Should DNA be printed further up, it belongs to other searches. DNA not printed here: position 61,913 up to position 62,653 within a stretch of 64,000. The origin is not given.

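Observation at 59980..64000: Type III-like RAMP locus with cmr1-like and cmr6-like genes bridged by an operon-fused MNT-HEPN pair; no cas10, cmr3-5, cas6 or array in view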

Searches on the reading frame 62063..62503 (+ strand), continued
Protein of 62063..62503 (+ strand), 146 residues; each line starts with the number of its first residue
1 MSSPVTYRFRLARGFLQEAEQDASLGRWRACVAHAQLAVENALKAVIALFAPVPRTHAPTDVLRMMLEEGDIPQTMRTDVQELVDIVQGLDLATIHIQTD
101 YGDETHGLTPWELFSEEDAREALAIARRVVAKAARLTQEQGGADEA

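Call 29: find_encoding_contigs(protein=P0076, flank=8000, max_places=2)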
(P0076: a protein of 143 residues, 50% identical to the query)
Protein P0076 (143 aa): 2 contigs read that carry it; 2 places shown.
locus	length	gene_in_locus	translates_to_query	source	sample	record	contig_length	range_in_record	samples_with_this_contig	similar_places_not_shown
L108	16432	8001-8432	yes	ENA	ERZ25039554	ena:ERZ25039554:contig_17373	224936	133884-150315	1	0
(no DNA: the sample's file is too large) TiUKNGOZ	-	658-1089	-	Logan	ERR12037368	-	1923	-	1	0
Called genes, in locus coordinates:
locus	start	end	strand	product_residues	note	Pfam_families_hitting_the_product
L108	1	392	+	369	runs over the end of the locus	-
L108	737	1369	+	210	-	PF05199:GMC_oxred_C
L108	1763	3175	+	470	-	PF12697:Abhydrolase_6 (weak), PF00561:Abhydrolase_1, PF12146:Hydrolase_4, PF08840:BAAT_C (faint), PF00326:Peptidase_S9 (weak), PF01738:DLH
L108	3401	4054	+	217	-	PF10011:DUF2254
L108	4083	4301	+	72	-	-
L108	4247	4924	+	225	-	-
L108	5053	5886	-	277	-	PF01135:PCMT, PF05175:MTS (weak), PF01209:Ubie_methyltran, PF13489:Methyltransf_23, PF13847:Methyltransf_31, PF08241:Methyltransf_11, PF08242:Methyltransf_12, PF13649:Methyltransf_25, +2 more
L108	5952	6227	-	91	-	PF04014:MazE_antitoxin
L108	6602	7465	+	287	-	-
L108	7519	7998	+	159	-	PF01909:NTP_transf_2, PF18765:Polbeta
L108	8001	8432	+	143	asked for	PF05168:HEPN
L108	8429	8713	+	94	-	-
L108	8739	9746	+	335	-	PF03787:RAMPs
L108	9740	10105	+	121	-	-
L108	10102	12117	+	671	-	PF12469:Cmr2_N, PF22335:Cas10-Cmr2_palm2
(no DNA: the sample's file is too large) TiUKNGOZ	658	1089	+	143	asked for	PF05168:HEPN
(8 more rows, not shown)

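Call 30: find_encoding_contigs(protein=P0117, flank=8000, max_places=2)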
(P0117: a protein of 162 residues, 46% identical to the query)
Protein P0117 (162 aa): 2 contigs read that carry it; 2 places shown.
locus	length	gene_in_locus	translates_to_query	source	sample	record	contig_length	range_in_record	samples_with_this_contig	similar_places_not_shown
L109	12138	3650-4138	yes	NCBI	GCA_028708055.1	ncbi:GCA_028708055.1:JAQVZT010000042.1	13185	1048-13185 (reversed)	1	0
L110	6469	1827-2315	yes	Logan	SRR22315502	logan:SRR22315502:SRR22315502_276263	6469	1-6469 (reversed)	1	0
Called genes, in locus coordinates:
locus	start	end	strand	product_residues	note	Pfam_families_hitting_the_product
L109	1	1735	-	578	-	PF00270:DEAD, PF04851:ResIII (weak), PF00271:Helicase_C, PF19306:WHD_Lhr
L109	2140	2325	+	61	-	-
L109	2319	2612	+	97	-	PF05016:ParE_toxin (weak)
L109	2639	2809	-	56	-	-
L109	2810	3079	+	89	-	-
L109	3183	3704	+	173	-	PF01909:NTP_transf_2 (weak), PF18765:Polbeta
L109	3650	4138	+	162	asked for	PF05168:HEPN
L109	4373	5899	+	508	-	-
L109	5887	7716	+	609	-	PF03787:RAMPs (weak)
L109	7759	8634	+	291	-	PF03787:RAMPs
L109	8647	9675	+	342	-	-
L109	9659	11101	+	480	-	PF03787:RAMPs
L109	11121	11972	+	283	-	PF18159:S_4TM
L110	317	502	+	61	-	-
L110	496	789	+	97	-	PF05016:ParE_toxin (weak)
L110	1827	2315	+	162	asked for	PF05168:HEPN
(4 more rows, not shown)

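Call 31: find_encoding_contigs(protein=P0055, flank=8000, max_places=2)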
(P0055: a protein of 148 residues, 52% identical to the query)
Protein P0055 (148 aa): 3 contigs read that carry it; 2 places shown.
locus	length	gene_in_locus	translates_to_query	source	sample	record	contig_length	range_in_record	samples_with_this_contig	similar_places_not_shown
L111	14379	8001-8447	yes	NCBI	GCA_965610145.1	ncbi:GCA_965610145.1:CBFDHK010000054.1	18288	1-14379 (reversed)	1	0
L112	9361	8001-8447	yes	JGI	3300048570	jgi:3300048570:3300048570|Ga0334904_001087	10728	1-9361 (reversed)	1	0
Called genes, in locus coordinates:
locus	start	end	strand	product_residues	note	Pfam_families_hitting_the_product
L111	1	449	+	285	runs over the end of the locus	PF06023:Csa1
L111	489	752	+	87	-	PF01402:RHH_1, PF07878:RHH_5 (faint)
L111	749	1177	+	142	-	PF01850:PIN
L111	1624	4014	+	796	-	PF00270:DEAD, PF04851:ResIII (weak), PF00271:Helicase_C (weak), PF22590:Cas3-like_C_2, PF18019:Cas3_HD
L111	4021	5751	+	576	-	-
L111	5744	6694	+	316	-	PF01905:DevR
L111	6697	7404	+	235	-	-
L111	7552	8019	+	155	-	PF01909:NTP_transf_2, PF18765:Polbeta (weak)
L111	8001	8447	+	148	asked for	PF05168:HEPN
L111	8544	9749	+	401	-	PF22205:Csm6_6H, PF09670:Cas_Cas02710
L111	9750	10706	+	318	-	PF27225:AF_1859_N, PF10040:CRISPR_Cas6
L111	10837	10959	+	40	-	PF02771:Acyl-CoA_dh_N (weak)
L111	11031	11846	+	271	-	PF00561:Abhydrolase_1, PF12146:Hydrolase_4 (weak), PF12697:Abhydrolase_6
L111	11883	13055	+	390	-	PF02771:Acyl-CoA_dh_N, PF02770:Acyl-CoA_dh_M, PF00441:Acyl-CoA_dh_1, PF22924:ACOX_C_alpha1 (faint), PF08028:Acyl-CoA_dh_2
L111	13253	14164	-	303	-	PF00561:Abhydrolase_1, PF12697:Abhydrolase_6, PF12146:Hydrolase_4, PF08386:Abhydrolase_4 (weak)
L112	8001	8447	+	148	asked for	PF05168:HEPN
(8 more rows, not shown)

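Call 43: search_protein_families(library=pfam, proteins=[L098:11736-12233:+, L098:12230-12463:+], max_evalue=0.01)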
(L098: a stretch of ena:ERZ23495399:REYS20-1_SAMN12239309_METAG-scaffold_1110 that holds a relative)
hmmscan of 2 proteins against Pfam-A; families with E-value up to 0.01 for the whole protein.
L098:11736-12233:+ (165 aa): 4 families
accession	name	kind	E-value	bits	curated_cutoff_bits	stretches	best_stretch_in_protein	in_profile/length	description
PF01909.29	NTP_transf_2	-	1.7e-12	48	21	1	16-97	5-86/93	Nucleotidyltransferase domain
PF18765.7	Polbeta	-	5.6e-08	33.3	26.9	1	27-58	13-44/93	Polymerase beta, Nucleotidyltransferase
PF03445.19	DUF294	-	6e-06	26.6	21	1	4-80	24-100/138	Putative nucleotidyltransferase DUF294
PF22600.2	MTPAP-like_central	-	0.0033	17.9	27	1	28-65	40-78/139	Poly(A) RNA polymerase, mitochondrial-like, central palm domain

L098:12230-12463:+ (77 aa): 0 families

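Call 46: search_dna_similar(query=window:62063-62503:+, collection=plasmids, mode=protein, max_evalue=1e-8, max_rows=30)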
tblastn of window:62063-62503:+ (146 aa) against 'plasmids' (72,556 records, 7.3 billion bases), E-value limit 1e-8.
No match.

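Call 60: find_encoding_contigs(protein=P0078, flank=8000, max_places=2)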
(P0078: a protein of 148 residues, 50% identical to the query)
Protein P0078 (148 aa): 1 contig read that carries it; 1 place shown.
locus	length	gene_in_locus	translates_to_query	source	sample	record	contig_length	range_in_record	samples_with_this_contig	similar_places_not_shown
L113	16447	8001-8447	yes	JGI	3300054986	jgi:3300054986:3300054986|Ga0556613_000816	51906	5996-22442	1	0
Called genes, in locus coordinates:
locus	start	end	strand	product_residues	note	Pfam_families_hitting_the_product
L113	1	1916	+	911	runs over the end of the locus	PF00270:DEAD, PF04851:ResIII (weak), PF00271:Helicase_C, PF22590:Cas3-like_C_2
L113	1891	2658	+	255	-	PF18019:Cas3_HD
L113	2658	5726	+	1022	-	-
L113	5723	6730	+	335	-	PF18320:Csc2 (weak)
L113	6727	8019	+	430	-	PF01909:NTP_transf_2 (weak), PF18765:Polbeta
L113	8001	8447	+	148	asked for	PF05168:HEPN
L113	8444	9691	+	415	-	PF22205:Csm6_6H, PF09670:Cas_Cas02710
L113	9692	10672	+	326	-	PF27225:AF_1859_N, PF10040:CRISPR_Cas6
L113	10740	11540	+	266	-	PF01975:SurE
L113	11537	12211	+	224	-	PF00702:Hydrolase, PF12710:HAD, PF13419:HAD_2, PF13242:Hydrolase_like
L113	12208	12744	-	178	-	PF12822:ECF_trnsprt, PF02632:BioY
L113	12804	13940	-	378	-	PF00266:Aminotran_5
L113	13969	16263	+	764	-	PF00912:Transgly, PF00905:Transpeptidase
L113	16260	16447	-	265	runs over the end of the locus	PF00459:Inositol_P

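Call 61: find_encoding_contigs(protein=P0100, flank=8000, max_places=3)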
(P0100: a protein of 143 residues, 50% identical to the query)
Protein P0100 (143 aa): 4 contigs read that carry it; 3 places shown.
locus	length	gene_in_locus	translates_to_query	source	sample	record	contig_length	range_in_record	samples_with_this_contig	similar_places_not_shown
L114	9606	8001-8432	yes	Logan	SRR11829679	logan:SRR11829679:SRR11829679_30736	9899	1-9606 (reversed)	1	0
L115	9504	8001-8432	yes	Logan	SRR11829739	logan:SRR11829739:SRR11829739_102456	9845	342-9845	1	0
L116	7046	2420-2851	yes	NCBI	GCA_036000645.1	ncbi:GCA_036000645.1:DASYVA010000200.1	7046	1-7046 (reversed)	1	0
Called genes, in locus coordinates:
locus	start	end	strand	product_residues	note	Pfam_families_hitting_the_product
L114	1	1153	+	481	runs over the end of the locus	?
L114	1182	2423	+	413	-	PF02706:Wzz, PF13807:GNVR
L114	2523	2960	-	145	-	PF01850:PIN (weak), PF13470:PIN_3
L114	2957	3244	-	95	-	PF04014:MazE_antitoxin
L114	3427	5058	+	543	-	PF00082:Peptidase_S8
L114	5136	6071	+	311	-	PF01073:3Beta_HSD, PF01370:Epimerase, PF02719:Polysacc_synt_2, PF04321:RmlD_sub_bind, PF05368:NmrA (weak), PF13460:NAD_binding_10 (faint), PF16363:GDP_Man_Dehyd, PF07993:NAD_binding_4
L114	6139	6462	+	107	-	-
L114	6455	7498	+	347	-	PF00294:PfkB, PF08543:Phos_pyr_kin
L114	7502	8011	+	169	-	PF01909:NTP_transf_2, PF18765:Polbeta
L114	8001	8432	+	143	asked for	PF05168:HEPN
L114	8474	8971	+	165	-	PF01909:NTP_transf_2, PF18765:Polbeta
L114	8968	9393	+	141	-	PF05168:HEPN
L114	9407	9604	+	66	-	?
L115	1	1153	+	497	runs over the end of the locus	?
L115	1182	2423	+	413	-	PF02706:Wzz, PF13807:GNVR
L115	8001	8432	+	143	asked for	PF05168:HEPN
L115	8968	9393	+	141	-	PF05168:HEPN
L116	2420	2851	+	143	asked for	PF05168:HEPN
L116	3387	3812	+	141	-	PF05168:HEPN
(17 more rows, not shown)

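Call 76: search_solved_structures(query=A3, max_evalue=1, show_alignments=4)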
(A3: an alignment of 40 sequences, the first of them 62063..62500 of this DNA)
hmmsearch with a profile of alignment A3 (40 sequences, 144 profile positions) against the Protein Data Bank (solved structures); distinct sequences matched with E-value up to 1: 5.
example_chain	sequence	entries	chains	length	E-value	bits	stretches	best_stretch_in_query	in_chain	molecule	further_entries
2hsb_A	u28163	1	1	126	0.0018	21.2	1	4-66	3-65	Hypothetical UPF0332 protein AF0298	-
1o3u_A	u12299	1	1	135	0.028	17.4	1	5-138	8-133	conserved hypothetical protein TM0613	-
9hxl_A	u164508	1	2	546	0.42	13.6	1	11-55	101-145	Putative bacterial antiviral defense protein Thr1ApeA from Thermoactinospora rubra strain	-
1ufb_A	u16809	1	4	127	0.59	13.1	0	10-134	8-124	TT1696 protein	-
1wol_A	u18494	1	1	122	0.9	12.5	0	83-134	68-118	122aa long conserved hypothetical protein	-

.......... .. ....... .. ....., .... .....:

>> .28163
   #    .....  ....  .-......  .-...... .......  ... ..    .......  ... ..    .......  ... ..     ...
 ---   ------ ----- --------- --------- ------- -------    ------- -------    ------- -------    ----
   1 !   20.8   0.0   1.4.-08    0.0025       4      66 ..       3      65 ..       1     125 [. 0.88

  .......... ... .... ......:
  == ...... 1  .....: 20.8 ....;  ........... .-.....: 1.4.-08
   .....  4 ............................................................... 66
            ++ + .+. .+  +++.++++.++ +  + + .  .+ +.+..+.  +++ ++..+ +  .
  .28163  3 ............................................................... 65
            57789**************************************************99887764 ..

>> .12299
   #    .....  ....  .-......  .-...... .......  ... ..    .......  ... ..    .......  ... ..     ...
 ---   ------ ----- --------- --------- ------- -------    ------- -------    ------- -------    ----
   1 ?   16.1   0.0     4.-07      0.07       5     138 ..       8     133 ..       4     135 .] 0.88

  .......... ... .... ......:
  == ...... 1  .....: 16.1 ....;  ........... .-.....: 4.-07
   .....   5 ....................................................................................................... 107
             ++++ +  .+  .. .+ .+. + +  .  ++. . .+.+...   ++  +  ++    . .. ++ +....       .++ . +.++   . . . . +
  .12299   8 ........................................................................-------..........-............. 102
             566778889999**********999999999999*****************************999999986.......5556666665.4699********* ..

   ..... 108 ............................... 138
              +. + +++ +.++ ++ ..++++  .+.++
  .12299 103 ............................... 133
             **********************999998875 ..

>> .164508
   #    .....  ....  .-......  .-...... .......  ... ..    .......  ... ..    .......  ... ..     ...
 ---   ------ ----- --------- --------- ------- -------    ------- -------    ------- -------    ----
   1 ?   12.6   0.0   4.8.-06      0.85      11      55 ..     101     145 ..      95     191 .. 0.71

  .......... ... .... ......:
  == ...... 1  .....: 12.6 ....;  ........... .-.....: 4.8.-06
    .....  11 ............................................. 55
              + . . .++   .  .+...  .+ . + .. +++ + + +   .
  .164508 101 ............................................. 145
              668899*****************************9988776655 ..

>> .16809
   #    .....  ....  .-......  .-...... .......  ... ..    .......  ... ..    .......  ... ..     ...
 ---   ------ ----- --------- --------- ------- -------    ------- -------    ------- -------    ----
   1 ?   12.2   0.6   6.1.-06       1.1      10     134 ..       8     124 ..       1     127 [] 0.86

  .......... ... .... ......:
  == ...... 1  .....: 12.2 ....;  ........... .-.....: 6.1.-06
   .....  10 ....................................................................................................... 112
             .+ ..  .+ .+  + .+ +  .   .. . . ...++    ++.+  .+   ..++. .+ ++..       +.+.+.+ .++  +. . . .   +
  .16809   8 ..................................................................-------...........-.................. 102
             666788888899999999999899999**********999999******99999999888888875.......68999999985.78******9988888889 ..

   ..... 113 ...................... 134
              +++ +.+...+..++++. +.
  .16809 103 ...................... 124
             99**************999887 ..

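Call 81: predict_structure(alignment_id=A3)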
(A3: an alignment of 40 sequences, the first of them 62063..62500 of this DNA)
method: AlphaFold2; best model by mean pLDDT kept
length: 146 residues; sequences in the alignment: 40
mean_pLDDT: 92.2   pTM: 0.88
mean pLDDT of the five models: 92.2, 91.0, 90.8, 90.4, 90.1
residues with pLDDT >= 90: 121; 70-90: 18; 50-70: 4; < 50: 3
segments of 3 or more residues with pLDDT < 50: 144-146
pLDDT, mean of each block of 10 residues (from residue 1): 89 98 98 97 97 94 97 96 90 85 92 95 97 90 53
secondary structure, 60 per line:
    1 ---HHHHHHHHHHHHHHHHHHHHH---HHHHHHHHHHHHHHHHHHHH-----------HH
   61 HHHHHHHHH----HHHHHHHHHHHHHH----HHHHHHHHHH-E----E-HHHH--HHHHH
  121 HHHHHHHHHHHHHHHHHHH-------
elements in order: H4-24 H28-47 H59-69 H74-87 H92-101 H110-113 H116-139

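Call 83: fold_search(model_id=the predicted structure, library=pdb)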
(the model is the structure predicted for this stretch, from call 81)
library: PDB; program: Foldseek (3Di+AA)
matches with E <= 10: 372; with E <= 0.001: 2
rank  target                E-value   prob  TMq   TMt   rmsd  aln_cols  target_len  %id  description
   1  1ufb_A                1.3e-04  1.00  0.67  0.76   4.3       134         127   24  Crystal structure of TT1696 from Thermus thermophilus HB8 (released 2003-11-28)
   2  2hsb                  8.7e-04  1.00  0.66  0.76   4.9       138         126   19  Crystal structure of a hepn domain containing protein (af_0298) from archaeoglobus fulgidus at 1.95 A resolution (released 2006-08-15)
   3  3o10_A                2.0e-03  1.00  0.72  0.75   3.7       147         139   18  Crystal structure of the HEPN domain from human sacsin (released 2011-03-30)
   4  1wol                  3.4e-03  1.00  0.64  0.75   4.2       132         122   19  Crystal Structure of ST0689, an archaeal HEPN homologue (released 2005-11-22)
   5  3o10_D                5.2e-03  1.00  0.74  0.79   3.2       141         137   18  Crystal structure of the HEPN domain from human sacsin (released 2011-03-30)
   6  3o10_C                1.1e-02  1.00  0.66  0.71   4.7       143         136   19  Crystal structure of the HEPN domain from human sacsin (released 2011-03-30)
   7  7bxo_F                5.0e-02  0.87  0.33  0.35  10.1       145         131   12  Crystal structure of the toxin-antitoxin with AMP-PNP (released 2020-09-30)
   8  1o3u                  6.4e-02  1.00  0.57  0.68   5.6       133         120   20  Crystal structure of an hepn domain protein (tm0613) from thermotoga maritima at 1.75 A resolution (released 2003-04-22)
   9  4nqf_A                7.1e-02  1.00  0.63  0.63   6.4       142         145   15  Crystal structure of HEPN domain protein (released 2014-03-26)
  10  2q00_A                1.3e-01  1.00  0.51  0.60   5.0       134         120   15  Crystal structure of the P95883_SULSO protein from Sulfolobus solfataricus. NESG target SsR10. (released 2007-05-29)
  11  2q00_B                1.4e-01  0.99  0.46  0.54   7.4       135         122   16  Crystal structure of the P95883_SULSO protein from Sulfolobus solfataricus. NESG target SsR10. (released 2007-05-29)
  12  9bj7_A                1.7e-01  0.99  0.56  0.51   7.7       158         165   14  Crystal structure of the N-terminal truncated AbiV (residues 24-201) (released 2025-08-13)
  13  9bj7_N                1.9e-01  1.00  0.56  0.53   9.3       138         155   14  Crystal structure of the N-terminal truncated AbiV (residues 24-201) (released 2025-08-13)
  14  4nqf_B                2.0e-01  1.00  0.63  0.61   6.5       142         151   15  Crystal structure of HEPN domain protein (released 2014-03-26)
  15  9bj7_X                2.4e-01  0.99  0.55  0.54   9.0       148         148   16  Crystal structure of the N-terminal truncated AbiV (residues 24-201) (released 2025-08-13)
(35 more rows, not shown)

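Call 84: search_protein_representatives(alignment_id=A3)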
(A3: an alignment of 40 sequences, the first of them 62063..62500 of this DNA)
Query: 40 sequences, 144 profile positions. Proteins with E-value up to 0.001 (for the whole library): 675; up to 1e-10: 289; up to 1e-30: 48. The best 150 are listed.
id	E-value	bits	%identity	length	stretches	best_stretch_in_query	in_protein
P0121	1.3e-57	209.8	-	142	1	2-142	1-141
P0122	7.8e-53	194.3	-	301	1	4-142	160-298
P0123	4.9e-52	191.7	-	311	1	2-142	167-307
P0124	6.7e-49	181.6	-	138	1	3-137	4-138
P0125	1.3e-46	174.2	-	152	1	3-136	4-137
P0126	4.7e-46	172.3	-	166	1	6-137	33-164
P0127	7.4e-46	171.7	-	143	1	3-139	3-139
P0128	1.3e-44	167.7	-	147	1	4-138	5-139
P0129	7.5e-44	165.2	-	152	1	5-139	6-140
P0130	1.4e-43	164.3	-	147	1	4-137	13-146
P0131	1.6e-42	160.9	-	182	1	4-138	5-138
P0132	2.1e-42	160.5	-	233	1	4-139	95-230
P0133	7.8e-42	158.7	-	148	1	3-143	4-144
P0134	6.7e-40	152.4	-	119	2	79-139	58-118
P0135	9.4e-40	151.9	-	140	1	4-108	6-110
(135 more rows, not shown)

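Call 86: search_dna_similar(query=window:62063-62503:+, collection=phages, mode=protein, max_evalue=0.001, max_rows=10)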
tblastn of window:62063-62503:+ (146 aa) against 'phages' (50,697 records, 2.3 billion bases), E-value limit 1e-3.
No match.

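Call 87: find_related_loci(query=A3, collection=viral_contigs, flank=8000)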
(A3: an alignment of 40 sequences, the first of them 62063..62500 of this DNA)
Query A3 (146 aa) in viral_contigs; peptide patterns used: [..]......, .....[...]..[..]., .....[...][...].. (x = any residue, [..] = any of these).
48 stretches matched a pattern, but none encodes a relative of the query by tblastn (E <= 1e-3).
